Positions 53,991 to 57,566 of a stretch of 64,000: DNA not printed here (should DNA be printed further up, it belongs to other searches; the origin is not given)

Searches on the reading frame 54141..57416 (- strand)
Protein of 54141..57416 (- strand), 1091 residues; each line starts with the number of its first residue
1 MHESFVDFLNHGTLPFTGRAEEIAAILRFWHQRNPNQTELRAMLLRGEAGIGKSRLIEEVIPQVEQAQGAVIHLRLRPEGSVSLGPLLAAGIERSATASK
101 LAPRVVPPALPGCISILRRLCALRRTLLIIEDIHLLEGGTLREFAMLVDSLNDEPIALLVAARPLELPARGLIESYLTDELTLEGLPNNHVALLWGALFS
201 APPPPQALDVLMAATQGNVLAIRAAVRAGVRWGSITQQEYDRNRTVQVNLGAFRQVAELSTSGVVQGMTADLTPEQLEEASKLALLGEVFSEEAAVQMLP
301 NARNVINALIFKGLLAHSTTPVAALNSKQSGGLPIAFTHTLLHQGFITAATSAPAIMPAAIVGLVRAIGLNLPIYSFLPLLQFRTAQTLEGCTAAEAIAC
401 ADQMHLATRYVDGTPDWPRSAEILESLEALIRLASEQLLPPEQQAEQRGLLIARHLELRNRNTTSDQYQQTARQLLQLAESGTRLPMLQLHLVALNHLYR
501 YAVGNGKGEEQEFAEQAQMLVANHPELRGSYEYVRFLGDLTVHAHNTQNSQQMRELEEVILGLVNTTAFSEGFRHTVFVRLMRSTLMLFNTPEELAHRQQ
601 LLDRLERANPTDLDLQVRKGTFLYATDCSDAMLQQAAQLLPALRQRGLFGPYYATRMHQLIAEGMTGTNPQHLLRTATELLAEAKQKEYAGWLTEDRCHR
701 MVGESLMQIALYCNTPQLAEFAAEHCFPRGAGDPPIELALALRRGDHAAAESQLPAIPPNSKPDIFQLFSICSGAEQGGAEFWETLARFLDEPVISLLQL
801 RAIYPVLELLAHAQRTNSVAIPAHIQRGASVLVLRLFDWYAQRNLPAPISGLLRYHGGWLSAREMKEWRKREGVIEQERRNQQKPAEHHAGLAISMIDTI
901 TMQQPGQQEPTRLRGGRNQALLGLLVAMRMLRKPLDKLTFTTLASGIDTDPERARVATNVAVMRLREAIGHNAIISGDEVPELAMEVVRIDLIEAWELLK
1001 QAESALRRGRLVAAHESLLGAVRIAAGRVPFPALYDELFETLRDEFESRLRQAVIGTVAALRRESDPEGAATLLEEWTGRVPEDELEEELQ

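Call 5: search_protein_families(library=pfam, proteins=[window:54141-57416:-], max_evalue=0.01)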
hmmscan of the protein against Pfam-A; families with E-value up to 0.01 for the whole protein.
window:54141-57416:- (1091 aa): 2 families
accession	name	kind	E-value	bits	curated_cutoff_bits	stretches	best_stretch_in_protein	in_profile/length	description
PF13191.12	AAA_16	-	3.2e-09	38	32.6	1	15-157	1-165/167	AAA ATPase domain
PF13401.12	AAA_22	-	5.4e-06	27.2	27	1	42-167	7-126/130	AAA domain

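Call 6: search_protein_families(library=ncbifam, proteins=[window:54141-57416:-], max_evalue=0.01)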
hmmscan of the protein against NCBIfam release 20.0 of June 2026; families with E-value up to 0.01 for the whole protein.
window:54141-57416:- (1091 aa): 1 family
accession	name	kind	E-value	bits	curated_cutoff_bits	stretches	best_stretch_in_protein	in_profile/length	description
TIGR03903.1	TOMM_kin_cyc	equivalog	8.8e-16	56.9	705.75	1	11-87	478-553/1267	TOMM system kinase/cyclase fusion protein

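Call 8: search_protein_families(library=padloc, proteins=[window:54141-57416:-], max_evalue=0.01)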
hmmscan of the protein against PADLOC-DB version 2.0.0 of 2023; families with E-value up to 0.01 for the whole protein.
window:54141-57416:- (1091 aa): 1 family
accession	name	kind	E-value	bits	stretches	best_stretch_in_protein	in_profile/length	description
PDLC02164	Avs2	-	0.0043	12.8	1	21-62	325-366/1504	-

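Call 11: find_homologous_proteins(query=window:54141-57416:-, max_evalue=0.00001)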
Query window:54141-57416:- (1091 aa): 103 proteins with E <= 0.00001 among 8000 candidates.
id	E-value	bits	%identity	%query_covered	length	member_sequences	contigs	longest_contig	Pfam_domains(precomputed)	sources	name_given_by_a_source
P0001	0.0e+0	2379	99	100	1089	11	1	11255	PF13401.13,PF13191.13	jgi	jgi:hypothetical protein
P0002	0.0e+0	2043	85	100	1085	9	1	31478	PF13401.13,PF13191.13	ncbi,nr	ncbi:MAG: AAA family ATPase [Armatimonadetes bacterium]|nr:AAA family ATPase [Armatimonadota bacteri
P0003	0.0e+0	1828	76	99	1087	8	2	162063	PF13401.13,PF13191.13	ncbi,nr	ncbi:MAG: AAA family ATPase [Candidatus Kapabacteria bacterium]|nr:AAA family ATPase [Candidatus Kap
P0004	1.1e-228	780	40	99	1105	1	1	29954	PF13401.13,PF13191.13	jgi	jgi:hypothetical protein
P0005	2.4e-226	772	41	100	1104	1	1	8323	PF13401.13,PF13191.13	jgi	jgi:hypothetical protein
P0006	1.9e-198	680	37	99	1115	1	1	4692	PF13401.13,PF13191.13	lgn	-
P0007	1.1e-196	674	37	100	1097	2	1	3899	PF13191.13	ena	-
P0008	1.1e-188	648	37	99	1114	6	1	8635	PF13401.13,PF13191.13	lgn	-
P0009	1.9e-178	614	36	99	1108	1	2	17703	PF13401.13,PF13191.13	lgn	-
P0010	4.8e-170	586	37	99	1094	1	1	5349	PF13401.13,PF13191.13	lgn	-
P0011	2.6e-158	547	34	99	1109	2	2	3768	PF13401.13,PF13191.13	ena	-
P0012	1.6e-157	544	34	63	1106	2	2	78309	PF13401.13,PF13191.13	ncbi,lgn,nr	ncbi:MAG TPA: AAA family ATPase [Candidatus Kapabacteria bacterium]|nr:AAA family ATPase [Candidatus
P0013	1.4e-155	538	35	100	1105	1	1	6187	PF13401.13,PF13191.13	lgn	-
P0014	8.3e-154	532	33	99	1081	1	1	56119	PF13401.13,PF13191.13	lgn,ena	-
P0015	4.0e-151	523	35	99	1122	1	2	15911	PF13401.13,PF13191.13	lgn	-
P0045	6.8e-137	476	33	63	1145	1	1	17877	PF13401.13,PF13191.13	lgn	-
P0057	8.2e-130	453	33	99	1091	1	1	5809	PF13401.13,PF13191.13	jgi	jgi:hypothetical protein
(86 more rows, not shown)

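Call 13: find_encoding_contigs(protein=P0003, flank=10000, max_places=2)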
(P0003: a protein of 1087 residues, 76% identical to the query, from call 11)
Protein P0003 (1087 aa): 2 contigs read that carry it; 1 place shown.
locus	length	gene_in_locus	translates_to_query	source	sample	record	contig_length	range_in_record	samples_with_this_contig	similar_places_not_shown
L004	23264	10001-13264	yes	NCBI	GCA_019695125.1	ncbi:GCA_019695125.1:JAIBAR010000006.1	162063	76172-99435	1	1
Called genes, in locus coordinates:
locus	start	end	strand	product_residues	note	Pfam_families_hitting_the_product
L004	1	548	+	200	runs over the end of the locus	PF00596:Aldolase_II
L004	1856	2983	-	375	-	PF09861:Lar_N, PF21113:LarA_C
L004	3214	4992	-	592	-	PF14344:DUF4397, PF18962:Por_Secre_tail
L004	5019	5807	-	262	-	PF14344:DUF4397, PF18962:Por_Secre_tail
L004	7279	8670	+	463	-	PF02878:PGM_PMM_I, PF02879:PGM_PMM_II, PF02880:PGM_PMM_III, PF00408:PGM_PMM_IV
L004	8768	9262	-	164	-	-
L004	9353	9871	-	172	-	PF08123:DOT1 (faint), PF02353:CMAS, PF08241:Methyltransf_11 (weak), PF13649:Methyltransf_25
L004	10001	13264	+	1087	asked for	PF13191:AAA_16, PF13401:AAA_22 (faint)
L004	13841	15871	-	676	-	-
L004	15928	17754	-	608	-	-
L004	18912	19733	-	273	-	PF00398:RrnaAD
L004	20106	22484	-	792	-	PF01433:Peptidase_M1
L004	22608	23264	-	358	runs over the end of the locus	PF16156:DUF4864 (weak)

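Call 14: find_encoding_contigs(protein=P0002, flank=10000, max_places=2)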
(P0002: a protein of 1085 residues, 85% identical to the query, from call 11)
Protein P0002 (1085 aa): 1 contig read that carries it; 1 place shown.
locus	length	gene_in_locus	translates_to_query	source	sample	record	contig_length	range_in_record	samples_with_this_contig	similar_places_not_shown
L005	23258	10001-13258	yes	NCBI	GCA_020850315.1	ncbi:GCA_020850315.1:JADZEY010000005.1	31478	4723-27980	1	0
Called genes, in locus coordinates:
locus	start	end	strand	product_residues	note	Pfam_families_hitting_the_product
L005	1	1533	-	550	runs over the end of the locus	PF01266:DAO, PF01593:Amino_oxidase, PF01946:Thi4 (faint), PF03486:HI0933_like (faint), PF07992:Pyr_redox_2 (weak), PF12831:FAD_oxidored (faint), PF13450:NAD_binding_8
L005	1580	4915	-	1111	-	PF12773:DZR, PF13240:Zn_Ribbon_1 (weak), PF00211:Guanylate_cyc, PF13191:AAA_16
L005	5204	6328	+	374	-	PF22612:GH113, PF13547:GTA_TIM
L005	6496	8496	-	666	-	PF13176:TPR_7 (faint), PF00515:TPR_1 (faint), PF07719:TPR_2 (faint), PF13181:TPR_8 (faint), PF13374:TPR_10 (faint), PF13428:TPR_14 (faint), PF17874:TPR_MalT, PF13424:TPR_12 (weak)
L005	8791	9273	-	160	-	-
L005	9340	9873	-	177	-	PF02353:CMAS (weak), PF08241:Methyltransf_11 (faint), PF13649:Methyltransf_25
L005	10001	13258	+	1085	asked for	PF13191:AAA_16, PF13401:AAA_22 (faint)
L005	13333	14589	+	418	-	PF09113:N-glycanase_C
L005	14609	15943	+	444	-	PF09112:N-glycanase_N (weak), PF09113:N-glycanase_C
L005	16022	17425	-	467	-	PF26696:PTL_trimer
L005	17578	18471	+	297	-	PF00494:SQS_PSY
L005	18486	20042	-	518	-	-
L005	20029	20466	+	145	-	-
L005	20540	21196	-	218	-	PF13620:CarboxypepD_reg (weak)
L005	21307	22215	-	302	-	PF16119:DUF4835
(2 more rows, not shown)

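Call 15: find_encoding_contigs(protein=P0004, flank=10000, max_places=2)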
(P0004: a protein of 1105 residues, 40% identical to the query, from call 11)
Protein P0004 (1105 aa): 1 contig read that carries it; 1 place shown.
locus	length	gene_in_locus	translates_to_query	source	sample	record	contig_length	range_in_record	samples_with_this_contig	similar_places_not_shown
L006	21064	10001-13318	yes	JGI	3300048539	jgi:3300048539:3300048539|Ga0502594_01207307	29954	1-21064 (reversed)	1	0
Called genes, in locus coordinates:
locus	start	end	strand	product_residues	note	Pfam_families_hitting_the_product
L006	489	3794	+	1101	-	PF13191:AAA_16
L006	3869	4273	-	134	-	-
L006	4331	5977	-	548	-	PF06739:SBBP (faint), PF18962:Por_Secre_tail (weak)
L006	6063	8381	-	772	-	PF13884:Peptidase_S74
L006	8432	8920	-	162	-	PF12158:DUF3592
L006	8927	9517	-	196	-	-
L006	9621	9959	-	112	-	PF12773:DZR (faint)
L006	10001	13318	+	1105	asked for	PF13191:AAA_16, PF13401:AAA_22 (weak)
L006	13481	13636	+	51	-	-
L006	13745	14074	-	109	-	PF04226:Transgly_assoc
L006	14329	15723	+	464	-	PF00149:Metallophos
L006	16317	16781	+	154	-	PF10990:DUF2809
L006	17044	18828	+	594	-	PF22842:Pel9A-like_beta_helix, PF13229:Beta_helix (faint)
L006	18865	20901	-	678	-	PF00580:UvrD-helicase, PF01443:Viral_helicase1 (faint), PF13245:AAA_19, PF13604:AAA_30 (faint), PF13361:UvrD_C, PF13538:UvrD_C_2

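Call 17: find_related_loci(query=A1, collection=genome_contigs, flank=10000)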
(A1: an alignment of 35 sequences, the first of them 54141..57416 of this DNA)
Query A1 (1091 aa) in genome_contigs; peptide patterns used: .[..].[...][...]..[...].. (x = any residue, [..] = any of these).
118 stretches matched a pattern; 53 encode a relative of the query (tblastn E <= 1e-3); 53 distinct loci.
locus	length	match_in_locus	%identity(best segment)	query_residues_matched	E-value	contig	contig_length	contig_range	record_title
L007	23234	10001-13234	86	1-1082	0e+0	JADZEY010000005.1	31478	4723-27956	MAG: Armatimonadota bacterium isolate SJ842 c_000000079224, whole genome shotgun sequence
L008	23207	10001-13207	34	5-1085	1e-145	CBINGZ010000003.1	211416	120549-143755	MAG TPA_asm: uncultured bacterium isolate SRR16817054_binner12_Refined_41 genome assembly, contig: ERZ27394105.13, whole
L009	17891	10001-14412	34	1-1088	2e-145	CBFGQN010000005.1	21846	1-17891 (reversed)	MAG TPA_asm: uncultured Ignavibacteria bacterium isolate SRR15517647_binner12_Refined_3 genome assembly, contig: ERZ2732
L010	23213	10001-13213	34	4-1085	2e-143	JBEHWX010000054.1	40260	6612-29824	MAG: Bacteroidota bacterium isolate ES1.bin.100 NODE_952_length_40260_cov_7.128408, whole genome shotgun sequence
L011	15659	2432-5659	33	1-1090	7e-140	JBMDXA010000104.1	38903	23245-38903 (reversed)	MAG: Candidatus Kapaibacteriota bacterium isolate FBaNitRs1_5 FBaNitRs1_contig104, whole genome shotgun sequence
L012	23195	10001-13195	32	4-1085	2e-139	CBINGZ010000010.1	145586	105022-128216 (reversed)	MAG TPA_asm: uncultured bacterium isolate SRR16817054_binner12_Refined_41 genome assembly, contig: ERZ27394105.33, whole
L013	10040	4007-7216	31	1-1085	5e-134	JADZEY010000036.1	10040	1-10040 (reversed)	MAG: Armatimonadota bacterium isolate SJ842 c_000000427096, whole genome shotgun sequence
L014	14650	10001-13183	32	5-1086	4e-130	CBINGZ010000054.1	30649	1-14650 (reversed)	MAG TPA_asm: uncultured bacterium isolate SRR16817054_binner12_Refined_41 genome assembly, contig: ERZ27394105.354, whol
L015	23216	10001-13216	31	1-1085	7e-128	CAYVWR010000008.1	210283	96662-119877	MAG TPA_asm: uncultured Alphaproteobacteria bacterium isolate SRP344714_co2_242 genome assembly, contig: NODE_115_length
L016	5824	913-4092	31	5-1085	9e-126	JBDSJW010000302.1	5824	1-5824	MAG: Candidatus Kapaibacterium sp. isolate cluster1_bin.331 k127_11460386, whole genome shotgun sequence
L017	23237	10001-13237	34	1-1087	6e-125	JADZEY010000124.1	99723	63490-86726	MAG: Armatimonadota bacterium isolate SJ842 c_000001673486, whole genome shotgun sequence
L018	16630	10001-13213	32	3-1085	8e-125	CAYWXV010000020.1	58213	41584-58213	MAG TPA_asm: uncultured Alphaproteobacteria bacterium isolate binchicken_co118_222 genome assembly, contig: NODE_443_len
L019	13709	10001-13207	31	1-1085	7e-124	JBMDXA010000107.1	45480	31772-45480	MAG: Candidatus Kapaibacteriota bacterium isolate FBaNitRs1_5 FBaNitRs1_contig107, whole genome shotgun sequence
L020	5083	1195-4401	31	3-1085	4e-125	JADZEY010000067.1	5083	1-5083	MAG: Armatimonadota bacterium isolate SJ842 c_000000797661, whole genome shotgun sequence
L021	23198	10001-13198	33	1-1084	1e-123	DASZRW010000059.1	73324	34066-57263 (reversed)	MAG TPA_asm: Candidatus Kapaibacterium sp. isolate SMAG_U6034 k141_674383, whole genome shotgun sequence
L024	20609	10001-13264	34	1-1091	1e-154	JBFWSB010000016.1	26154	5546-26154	MAG: Candidatus Kapaibacterium sp. isolate CA_2019_TPBF_22 NODE_9352_length_26154_cov_3.789411_TPBF, whole genome shotgu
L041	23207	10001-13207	33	1-1091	1e-140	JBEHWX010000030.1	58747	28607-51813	MAG: Bacteroidota bacterium isolate ES1.bin.100 NODE_528_length_58747_cov_7.447415, whole genome shotgun sequence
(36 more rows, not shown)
